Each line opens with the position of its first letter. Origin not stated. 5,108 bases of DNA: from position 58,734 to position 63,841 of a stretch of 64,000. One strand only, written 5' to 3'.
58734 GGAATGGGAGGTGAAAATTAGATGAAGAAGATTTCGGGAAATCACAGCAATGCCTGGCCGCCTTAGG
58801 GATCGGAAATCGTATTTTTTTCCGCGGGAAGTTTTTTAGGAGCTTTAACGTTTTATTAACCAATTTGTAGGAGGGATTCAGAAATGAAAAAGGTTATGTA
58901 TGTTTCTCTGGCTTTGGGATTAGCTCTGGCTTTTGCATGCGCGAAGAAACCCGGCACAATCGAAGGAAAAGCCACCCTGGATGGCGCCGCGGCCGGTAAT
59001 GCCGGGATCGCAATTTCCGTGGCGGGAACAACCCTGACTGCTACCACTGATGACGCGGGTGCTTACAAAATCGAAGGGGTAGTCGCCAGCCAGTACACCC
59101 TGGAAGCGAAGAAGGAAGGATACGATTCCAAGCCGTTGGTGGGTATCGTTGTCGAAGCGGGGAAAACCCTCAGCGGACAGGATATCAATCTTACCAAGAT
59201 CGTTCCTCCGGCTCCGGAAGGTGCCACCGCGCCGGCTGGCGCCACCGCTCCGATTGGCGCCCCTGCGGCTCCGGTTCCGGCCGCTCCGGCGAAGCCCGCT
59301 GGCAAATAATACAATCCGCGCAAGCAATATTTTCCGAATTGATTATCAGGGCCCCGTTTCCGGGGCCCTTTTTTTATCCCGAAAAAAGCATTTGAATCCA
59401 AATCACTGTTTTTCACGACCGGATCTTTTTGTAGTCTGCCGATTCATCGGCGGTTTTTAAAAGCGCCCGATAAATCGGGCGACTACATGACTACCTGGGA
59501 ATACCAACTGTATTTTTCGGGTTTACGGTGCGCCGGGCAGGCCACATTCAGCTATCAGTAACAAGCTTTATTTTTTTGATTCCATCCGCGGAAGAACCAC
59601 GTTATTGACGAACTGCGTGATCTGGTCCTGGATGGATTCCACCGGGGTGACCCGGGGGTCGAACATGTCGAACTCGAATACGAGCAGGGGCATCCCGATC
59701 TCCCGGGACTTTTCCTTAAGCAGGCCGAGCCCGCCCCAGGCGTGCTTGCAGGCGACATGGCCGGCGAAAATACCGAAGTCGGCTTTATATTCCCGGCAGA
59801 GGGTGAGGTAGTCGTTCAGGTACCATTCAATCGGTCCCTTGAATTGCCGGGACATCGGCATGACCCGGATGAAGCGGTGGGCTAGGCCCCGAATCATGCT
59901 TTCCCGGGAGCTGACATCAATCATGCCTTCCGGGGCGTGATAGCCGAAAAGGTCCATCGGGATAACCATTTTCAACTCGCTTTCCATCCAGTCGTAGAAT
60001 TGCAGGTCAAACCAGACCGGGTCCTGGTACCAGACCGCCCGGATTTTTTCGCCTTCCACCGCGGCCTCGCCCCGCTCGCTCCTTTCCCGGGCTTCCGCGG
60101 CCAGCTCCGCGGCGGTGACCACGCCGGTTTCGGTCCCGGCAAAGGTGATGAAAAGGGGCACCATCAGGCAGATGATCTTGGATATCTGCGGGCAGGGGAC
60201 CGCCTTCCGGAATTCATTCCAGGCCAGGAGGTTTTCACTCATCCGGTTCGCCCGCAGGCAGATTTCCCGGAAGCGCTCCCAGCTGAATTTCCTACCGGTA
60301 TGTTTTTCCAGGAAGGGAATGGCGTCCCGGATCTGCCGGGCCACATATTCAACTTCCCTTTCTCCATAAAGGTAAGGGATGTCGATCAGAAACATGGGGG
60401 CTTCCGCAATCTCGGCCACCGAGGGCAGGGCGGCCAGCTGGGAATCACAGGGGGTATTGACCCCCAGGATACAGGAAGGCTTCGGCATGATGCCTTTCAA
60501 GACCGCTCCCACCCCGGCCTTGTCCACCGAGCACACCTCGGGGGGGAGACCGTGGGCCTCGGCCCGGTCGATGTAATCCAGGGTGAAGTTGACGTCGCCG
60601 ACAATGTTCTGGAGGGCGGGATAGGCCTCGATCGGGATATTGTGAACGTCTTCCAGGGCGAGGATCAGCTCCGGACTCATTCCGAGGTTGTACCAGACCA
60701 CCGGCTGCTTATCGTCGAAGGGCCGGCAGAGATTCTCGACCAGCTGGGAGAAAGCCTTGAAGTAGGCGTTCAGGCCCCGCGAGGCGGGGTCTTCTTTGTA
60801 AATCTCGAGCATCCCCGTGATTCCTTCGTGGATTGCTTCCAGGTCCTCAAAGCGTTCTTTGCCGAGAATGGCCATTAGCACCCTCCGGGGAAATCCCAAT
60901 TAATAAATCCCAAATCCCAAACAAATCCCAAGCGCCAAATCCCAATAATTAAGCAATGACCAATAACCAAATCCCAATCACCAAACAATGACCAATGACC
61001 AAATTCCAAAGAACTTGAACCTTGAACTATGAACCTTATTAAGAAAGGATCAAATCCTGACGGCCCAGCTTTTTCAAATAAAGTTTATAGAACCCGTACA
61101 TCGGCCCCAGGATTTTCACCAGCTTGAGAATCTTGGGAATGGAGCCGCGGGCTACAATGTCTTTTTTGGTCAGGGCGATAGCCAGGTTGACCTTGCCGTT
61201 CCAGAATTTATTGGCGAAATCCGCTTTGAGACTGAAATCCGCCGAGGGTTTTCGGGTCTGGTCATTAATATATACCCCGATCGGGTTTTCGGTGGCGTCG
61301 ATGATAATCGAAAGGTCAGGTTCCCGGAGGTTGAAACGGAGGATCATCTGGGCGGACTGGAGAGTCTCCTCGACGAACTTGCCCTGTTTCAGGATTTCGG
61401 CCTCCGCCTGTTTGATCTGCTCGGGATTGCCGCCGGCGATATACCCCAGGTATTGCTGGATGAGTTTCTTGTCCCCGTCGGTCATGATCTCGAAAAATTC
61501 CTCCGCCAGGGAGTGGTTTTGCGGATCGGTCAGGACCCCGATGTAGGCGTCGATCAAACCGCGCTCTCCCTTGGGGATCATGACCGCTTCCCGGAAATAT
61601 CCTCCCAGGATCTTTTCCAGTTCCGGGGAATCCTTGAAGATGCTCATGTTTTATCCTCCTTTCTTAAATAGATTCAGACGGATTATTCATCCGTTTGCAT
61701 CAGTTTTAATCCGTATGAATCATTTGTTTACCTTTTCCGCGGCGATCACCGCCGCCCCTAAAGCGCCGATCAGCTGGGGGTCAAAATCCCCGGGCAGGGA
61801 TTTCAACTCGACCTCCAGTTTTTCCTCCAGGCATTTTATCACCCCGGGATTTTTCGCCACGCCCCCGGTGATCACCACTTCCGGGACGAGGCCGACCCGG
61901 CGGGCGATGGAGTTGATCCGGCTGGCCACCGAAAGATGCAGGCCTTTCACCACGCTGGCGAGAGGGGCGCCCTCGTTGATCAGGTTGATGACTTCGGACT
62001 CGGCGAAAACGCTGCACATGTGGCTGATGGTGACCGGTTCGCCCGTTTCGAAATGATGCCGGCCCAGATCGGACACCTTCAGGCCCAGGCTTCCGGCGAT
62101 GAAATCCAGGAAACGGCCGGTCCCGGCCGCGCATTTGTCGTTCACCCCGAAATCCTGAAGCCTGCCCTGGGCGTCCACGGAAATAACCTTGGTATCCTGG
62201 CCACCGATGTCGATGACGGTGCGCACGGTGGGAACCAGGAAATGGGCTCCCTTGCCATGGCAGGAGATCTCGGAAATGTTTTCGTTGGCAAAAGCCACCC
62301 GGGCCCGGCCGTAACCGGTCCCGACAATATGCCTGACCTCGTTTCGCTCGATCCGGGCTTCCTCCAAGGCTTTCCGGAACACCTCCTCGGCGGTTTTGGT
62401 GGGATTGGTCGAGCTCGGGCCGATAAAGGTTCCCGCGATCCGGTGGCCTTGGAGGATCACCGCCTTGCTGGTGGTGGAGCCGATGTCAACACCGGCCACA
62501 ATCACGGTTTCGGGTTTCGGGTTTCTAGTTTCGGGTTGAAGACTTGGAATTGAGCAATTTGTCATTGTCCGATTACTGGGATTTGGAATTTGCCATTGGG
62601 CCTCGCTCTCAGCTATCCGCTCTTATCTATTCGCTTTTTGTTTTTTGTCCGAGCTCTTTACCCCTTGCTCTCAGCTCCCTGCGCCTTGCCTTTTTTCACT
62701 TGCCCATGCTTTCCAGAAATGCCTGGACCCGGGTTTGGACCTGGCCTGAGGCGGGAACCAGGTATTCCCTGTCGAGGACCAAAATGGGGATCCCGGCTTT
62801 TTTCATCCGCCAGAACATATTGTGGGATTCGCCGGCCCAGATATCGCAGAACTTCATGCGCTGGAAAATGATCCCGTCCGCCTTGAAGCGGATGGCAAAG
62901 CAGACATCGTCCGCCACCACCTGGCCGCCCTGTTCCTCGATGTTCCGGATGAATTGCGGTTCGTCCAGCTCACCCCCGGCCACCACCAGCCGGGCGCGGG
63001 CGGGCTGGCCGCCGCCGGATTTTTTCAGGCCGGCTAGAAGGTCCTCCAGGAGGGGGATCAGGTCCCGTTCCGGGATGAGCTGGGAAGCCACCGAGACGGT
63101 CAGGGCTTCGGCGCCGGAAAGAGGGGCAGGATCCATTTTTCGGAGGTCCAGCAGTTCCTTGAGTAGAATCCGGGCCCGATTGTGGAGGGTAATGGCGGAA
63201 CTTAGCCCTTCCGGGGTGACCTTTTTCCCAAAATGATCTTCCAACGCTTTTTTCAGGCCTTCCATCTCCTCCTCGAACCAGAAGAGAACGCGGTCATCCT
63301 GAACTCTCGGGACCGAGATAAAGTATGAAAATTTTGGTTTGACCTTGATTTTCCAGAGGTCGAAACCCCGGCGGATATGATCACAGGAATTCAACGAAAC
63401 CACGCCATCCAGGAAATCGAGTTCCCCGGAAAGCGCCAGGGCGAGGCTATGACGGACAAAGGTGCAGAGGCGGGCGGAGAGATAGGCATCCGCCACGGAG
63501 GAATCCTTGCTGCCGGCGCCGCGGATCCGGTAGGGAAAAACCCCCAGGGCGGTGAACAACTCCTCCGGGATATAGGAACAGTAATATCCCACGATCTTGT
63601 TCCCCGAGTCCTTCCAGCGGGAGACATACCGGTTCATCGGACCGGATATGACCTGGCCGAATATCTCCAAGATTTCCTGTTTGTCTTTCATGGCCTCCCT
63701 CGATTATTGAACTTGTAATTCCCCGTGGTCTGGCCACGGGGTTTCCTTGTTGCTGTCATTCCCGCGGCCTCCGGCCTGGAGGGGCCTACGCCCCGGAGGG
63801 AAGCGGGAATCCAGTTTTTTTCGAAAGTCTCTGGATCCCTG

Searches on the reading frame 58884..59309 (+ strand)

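Call 6: search_protein_families(library=pfam, proteins=[window:58884-59309:+])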
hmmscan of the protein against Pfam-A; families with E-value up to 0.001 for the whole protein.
window:58884-59309:+ (141 aa): 2 families
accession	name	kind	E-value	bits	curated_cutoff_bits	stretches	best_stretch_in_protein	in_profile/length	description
PF13620.12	CarboxypepD_reg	-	8.6e-11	42.5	32.3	1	26-104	2-82/82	Carboxypeptidase regulatory-like domain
PF13715.12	CarbopepD_reg_2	-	1.3e-06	28.7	32.2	1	38-83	13-58/88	CarboxypepD_reg-like domain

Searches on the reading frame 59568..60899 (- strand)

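Call 79: search_protein_families(library=pfam, proteins=[window:59568-60899:-], max_evalue=0.00001)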
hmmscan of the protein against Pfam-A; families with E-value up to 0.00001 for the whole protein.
window:59568-60899:- (443 aa): 1 family
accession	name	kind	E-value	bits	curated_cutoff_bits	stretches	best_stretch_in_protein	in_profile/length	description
PF06050.19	HGD-D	-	3.1e-55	188.6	28.4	1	103-432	20-340/342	2-hydroxyglutaryl-CoA dehydratase, D-component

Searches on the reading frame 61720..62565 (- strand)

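Call 79: search_protein_families(library=pfam, proteins=[window:61720-62565:-], max_evalue=0.00001)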
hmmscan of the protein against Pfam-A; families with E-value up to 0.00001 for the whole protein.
window:61720-62565:- (281 aa): 1 family
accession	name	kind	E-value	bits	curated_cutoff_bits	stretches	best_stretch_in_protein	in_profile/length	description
PF01869.26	BcrAD_BadFG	-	1.4e-60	205.6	31.5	1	25-275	2-271/271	BadF/BadG/BcrA/BcrD ATPase family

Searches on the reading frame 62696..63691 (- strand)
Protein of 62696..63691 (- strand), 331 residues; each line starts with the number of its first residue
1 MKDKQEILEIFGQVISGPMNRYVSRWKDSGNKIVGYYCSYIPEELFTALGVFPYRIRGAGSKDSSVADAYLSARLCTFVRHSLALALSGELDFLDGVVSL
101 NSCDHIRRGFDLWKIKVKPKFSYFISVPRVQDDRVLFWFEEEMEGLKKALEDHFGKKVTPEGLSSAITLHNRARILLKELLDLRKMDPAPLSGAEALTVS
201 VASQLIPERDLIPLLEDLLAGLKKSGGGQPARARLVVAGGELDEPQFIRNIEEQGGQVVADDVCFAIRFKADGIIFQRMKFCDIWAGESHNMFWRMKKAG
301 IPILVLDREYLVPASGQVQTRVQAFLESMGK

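Call 79: search_protein_families(library=pfam, proteins=[window:62696-63691:-], max_evalue=0.00001)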
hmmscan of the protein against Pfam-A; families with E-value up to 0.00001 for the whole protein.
window:62696-63691:- (331 aa): 1 family
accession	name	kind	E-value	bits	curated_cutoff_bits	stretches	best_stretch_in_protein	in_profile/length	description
PF06050.19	HGD-D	-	1e-73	249.3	28.4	2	38-268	1-234/342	2-hydroxyglutaryl-CoA dehydratase, D-component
